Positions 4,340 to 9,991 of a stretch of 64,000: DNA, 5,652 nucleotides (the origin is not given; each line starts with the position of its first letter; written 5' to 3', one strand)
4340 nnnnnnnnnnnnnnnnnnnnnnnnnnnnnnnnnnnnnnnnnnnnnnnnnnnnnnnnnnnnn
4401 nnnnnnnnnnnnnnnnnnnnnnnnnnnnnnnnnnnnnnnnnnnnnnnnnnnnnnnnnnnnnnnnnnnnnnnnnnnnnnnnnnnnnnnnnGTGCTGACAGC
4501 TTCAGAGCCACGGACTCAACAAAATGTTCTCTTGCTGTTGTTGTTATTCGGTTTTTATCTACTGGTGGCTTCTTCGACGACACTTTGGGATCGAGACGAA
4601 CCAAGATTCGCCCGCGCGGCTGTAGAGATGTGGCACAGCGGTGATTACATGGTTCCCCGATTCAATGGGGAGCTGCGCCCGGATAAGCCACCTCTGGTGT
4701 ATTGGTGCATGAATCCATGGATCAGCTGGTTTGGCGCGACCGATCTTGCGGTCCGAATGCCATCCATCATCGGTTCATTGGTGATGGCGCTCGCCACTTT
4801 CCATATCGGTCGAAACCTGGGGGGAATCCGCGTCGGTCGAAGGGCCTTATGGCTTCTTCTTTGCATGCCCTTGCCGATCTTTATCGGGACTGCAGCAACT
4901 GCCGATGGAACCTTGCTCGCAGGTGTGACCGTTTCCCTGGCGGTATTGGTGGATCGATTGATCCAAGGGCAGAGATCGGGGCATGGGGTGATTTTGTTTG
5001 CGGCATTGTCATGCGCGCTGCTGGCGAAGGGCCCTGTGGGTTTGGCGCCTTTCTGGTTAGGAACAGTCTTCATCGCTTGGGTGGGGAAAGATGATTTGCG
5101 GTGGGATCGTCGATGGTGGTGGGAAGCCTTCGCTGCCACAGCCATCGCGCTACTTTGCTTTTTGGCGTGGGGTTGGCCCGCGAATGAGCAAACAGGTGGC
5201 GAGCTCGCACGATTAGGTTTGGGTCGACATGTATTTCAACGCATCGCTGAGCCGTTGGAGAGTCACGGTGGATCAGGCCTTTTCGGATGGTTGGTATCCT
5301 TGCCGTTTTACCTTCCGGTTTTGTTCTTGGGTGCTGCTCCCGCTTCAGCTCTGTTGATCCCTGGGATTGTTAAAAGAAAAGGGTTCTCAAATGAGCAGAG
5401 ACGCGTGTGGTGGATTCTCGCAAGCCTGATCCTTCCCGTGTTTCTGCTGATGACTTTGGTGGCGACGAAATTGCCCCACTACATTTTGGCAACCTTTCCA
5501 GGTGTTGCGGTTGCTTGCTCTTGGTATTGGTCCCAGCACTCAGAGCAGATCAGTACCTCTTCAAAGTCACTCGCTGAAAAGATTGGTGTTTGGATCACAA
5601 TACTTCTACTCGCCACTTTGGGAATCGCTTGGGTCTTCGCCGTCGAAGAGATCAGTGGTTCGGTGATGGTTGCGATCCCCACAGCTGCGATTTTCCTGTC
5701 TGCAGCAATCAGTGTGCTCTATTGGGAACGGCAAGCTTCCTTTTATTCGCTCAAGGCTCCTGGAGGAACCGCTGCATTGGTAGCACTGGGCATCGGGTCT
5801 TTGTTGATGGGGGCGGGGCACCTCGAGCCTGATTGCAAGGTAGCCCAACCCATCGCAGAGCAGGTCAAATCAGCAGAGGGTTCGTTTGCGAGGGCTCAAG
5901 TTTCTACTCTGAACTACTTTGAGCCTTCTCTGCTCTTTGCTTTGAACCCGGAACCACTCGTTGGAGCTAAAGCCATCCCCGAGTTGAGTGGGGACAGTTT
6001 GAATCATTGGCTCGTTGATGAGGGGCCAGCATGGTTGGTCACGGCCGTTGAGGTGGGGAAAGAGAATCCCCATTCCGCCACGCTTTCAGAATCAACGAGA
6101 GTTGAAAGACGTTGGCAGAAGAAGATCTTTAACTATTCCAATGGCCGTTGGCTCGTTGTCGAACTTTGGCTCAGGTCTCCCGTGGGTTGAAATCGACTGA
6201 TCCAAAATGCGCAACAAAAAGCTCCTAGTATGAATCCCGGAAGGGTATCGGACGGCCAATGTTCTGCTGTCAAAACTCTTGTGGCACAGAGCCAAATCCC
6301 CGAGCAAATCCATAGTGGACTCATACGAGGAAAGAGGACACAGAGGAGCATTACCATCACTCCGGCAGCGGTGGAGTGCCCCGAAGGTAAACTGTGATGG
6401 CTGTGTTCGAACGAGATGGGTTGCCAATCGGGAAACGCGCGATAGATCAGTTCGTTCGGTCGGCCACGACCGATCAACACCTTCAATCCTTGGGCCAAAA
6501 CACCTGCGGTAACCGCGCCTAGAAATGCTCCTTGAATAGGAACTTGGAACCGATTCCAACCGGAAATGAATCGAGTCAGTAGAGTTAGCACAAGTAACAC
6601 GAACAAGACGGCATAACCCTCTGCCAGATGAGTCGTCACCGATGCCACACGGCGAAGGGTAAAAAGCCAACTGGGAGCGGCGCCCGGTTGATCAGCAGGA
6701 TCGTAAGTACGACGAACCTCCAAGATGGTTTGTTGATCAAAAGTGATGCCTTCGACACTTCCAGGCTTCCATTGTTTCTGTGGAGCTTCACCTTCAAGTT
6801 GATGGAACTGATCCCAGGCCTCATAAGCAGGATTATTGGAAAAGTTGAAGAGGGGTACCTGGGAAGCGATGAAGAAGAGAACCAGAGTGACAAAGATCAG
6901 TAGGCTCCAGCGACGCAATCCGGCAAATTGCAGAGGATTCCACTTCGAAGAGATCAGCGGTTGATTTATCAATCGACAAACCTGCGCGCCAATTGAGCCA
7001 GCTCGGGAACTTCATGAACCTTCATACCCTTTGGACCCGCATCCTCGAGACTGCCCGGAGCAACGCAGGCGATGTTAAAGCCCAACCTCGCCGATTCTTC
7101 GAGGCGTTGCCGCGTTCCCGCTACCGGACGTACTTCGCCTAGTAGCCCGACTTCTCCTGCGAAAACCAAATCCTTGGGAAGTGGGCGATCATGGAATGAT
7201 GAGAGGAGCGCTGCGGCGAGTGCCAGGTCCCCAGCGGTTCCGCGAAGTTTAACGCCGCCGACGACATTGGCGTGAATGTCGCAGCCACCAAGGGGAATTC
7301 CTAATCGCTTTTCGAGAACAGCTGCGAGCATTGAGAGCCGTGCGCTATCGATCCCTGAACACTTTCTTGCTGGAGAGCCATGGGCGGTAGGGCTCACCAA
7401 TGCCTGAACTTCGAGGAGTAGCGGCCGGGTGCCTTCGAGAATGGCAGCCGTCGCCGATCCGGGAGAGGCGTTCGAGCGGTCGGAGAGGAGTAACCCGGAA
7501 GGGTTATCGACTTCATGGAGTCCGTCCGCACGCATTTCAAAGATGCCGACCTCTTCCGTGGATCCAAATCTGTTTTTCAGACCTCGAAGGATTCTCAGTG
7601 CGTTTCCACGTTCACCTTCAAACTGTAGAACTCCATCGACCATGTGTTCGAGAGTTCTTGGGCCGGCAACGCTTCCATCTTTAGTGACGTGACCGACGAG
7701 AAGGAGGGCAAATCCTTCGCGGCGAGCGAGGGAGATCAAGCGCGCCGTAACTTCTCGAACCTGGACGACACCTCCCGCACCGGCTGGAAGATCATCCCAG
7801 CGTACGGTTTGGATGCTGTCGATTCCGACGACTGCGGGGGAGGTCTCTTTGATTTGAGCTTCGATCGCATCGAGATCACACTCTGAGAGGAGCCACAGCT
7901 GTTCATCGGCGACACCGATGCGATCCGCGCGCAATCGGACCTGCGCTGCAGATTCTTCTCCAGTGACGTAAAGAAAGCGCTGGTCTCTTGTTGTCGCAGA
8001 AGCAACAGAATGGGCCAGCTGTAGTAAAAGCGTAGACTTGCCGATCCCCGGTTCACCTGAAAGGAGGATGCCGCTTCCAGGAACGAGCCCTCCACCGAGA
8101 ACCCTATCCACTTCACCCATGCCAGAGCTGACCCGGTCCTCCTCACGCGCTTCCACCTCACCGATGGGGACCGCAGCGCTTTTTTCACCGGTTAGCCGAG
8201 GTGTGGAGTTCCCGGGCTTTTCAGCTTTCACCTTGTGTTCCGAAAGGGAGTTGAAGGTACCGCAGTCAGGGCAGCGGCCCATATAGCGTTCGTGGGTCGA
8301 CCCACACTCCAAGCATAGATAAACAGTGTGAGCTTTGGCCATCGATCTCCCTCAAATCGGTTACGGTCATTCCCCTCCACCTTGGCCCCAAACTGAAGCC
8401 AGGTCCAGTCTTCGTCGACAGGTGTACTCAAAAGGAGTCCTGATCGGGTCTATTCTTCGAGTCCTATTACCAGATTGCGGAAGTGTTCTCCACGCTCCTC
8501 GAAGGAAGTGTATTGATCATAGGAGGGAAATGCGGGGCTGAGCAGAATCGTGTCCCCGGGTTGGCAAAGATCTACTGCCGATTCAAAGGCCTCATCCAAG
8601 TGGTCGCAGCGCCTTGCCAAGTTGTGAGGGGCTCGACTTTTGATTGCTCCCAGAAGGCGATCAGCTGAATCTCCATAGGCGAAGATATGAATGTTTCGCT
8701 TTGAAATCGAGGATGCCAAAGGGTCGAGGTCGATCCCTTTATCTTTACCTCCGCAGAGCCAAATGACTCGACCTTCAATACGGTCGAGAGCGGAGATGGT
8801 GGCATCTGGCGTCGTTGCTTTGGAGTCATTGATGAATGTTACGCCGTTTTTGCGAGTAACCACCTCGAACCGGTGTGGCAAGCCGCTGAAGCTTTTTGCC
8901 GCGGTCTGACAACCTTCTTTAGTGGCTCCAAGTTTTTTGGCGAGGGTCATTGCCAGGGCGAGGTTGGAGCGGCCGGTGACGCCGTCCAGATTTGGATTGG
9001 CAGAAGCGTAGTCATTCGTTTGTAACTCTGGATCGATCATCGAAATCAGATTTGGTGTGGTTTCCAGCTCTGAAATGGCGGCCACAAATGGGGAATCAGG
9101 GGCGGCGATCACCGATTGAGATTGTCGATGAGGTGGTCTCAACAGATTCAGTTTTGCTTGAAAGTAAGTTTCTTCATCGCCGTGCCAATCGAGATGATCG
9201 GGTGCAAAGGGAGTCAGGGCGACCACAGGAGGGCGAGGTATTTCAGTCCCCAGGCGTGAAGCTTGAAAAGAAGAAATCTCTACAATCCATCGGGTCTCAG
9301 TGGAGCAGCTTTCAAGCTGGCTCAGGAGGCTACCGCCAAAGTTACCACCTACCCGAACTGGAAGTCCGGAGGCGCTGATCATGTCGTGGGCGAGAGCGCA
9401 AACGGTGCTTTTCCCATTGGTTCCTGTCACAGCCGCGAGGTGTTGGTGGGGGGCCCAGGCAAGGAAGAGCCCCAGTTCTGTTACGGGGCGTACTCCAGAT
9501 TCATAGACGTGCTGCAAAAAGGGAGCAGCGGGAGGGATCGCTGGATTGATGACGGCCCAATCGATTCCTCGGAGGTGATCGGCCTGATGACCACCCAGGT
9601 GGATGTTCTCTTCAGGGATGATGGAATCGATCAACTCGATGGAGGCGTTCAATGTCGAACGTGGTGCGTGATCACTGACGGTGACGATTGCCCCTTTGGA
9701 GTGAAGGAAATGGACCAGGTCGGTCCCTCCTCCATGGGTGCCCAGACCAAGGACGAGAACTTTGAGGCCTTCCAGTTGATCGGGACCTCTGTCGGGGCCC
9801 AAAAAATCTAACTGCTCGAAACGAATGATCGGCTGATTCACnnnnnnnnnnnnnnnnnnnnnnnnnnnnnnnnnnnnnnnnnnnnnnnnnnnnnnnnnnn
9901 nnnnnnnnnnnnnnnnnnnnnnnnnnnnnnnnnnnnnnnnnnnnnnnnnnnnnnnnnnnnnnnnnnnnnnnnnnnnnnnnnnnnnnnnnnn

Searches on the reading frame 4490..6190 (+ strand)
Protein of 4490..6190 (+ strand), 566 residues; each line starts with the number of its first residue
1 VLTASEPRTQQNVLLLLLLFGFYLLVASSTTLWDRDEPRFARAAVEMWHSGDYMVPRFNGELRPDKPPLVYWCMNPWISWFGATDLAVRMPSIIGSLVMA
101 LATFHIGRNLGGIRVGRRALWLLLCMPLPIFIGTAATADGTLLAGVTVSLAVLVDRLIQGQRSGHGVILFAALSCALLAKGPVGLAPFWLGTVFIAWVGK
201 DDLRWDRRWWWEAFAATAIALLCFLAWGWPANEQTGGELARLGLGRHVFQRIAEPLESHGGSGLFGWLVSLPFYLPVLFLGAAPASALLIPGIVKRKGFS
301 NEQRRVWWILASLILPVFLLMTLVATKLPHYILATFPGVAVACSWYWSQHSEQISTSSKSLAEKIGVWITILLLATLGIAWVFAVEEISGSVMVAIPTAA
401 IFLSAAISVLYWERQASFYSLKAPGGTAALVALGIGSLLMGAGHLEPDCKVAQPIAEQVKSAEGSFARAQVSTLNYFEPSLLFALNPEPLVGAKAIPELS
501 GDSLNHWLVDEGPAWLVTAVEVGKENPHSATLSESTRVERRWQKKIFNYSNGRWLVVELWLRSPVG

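Call 77: search_protein_families(library=pfam, proteins=[window:4490-6190:+], max_evalue=0.0001)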
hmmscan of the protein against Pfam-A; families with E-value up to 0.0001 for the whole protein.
window:4490-6190:+ (566 aa): 2 families
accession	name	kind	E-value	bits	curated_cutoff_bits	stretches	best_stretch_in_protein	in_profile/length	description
PF13231.12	PMT_2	-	1.1e-10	42.4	26.1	1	65-227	1-160/160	Dolichyl-phosphate-mannose-protein mannosyltransferase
PF02366.24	PMT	-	6.7e-05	23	22.7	1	36-222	29-231/245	Dolichyl-phosphate-mannose-protein mannosyltransferase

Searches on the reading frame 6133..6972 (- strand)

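Call 77: search_protein_families(library=pfam, proteins=[window:6133-6972:-], max_evalue=0.0001)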
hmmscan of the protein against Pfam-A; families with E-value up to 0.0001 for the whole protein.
window:6133-6972:- (279 aa): 1 family
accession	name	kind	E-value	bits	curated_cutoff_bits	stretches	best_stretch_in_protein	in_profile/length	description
PF01569.27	PAP2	-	2.8e-18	66.4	27.2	1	151-259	7-123/130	PAP2 superfamily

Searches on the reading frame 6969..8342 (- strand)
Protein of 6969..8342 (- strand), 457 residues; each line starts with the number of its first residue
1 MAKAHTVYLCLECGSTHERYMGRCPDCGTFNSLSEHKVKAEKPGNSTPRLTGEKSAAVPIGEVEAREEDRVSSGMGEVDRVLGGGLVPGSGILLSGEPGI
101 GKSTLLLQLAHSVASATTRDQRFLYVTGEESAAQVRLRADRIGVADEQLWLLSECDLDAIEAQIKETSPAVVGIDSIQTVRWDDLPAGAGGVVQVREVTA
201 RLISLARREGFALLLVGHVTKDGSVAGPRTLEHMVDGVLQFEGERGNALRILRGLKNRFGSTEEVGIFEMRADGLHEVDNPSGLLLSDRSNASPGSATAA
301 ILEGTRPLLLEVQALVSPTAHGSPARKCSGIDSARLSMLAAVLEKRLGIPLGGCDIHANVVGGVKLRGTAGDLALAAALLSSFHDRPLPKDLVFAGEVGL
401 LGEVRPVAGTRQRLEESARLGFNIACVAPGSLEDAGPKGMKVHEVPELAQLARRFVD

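Call 77: search_protein_families(library=pfam, proteins=[window:6969-8342:-], max_evalue=0.0001)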
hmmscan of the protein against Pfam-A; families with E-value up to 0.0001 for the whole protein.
window:6969-8342:- (457 aa): 7 families
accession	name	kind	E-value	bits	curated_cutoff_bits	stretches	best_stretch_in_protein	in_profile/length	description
PF13481.12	AAA_25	-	3.8e-17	63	27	1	78-223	22-194/195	AAA domain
PF06745.19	ATPase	-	7.3e-13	48.9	26.6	1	71-145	1-73/231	KaiC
PF18073.7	Zn_ribbon_LapB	-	4.8e-09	36.2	25.7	1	8-35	1-28/28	Rubredoxin metal binding domain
PF13541.12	ChlI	-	8.5e-06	26.1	27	1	364-423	54-113/121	Subunit ChlI of Mg-chelatase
PF13191.12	AAA_16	-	3.4e-05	24.8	32.6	1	90-210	25-132/167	AAA ATPase domain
PF13401.12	AAA_22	-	5e-05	24.1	27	1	92-218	8-123/130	AAA domain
PF03796.21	DnaB_C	-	8.1e-05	22.6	27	0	71-185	2-117/255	DnaB-like helicase C terminal domain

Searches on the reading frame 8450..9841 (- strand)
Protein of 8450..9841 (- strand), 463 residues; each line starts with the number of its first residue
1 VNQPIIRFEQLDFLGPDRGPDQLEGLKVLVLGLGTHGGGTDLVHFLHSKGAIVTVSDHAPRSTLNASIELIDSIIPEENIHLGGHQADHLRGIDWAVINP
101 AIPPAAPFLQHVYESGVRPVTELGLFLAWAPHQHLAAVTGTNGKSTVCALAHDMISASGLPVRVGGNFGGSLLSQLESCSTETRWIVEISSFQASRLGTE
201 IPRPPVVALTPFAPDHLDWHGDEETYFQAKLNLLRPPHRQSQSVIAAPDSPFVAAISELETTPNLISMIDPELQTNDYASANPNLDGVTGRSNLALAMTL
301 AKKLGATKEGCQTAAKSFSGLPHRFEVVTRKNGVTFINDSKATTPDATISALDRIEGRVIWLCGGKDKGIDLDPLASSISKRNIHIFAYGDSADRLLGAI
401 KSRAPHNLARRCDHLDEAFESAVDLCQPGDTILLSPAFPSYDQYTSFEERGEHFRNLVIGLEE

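Call 77: search_protein_families(library=pfam, proteins=[window:8450-9841:-], max_evalue=0.0001)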
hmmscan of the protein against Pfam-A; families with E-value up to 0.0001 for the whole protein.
window:8450-9841:- (463 aa): 3 families
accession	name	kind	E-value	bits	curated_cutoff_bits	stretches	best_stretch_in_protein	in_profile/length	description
PF02875.26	Mur_ligase_C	-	1.5e-16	61.9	28.4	1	323-437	1-126/127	Mur ligase, glutamate ligase domain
PF08245.18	Mur_ligase_M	-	4.6e-14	53.3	24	1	138-257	1-133/200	Mur ligase middle domain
PF21799.2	MurD-like_N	-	2.4e-08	34.6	27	1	27-118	2-85/88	Mur ligase MurD-like, N-terminal domain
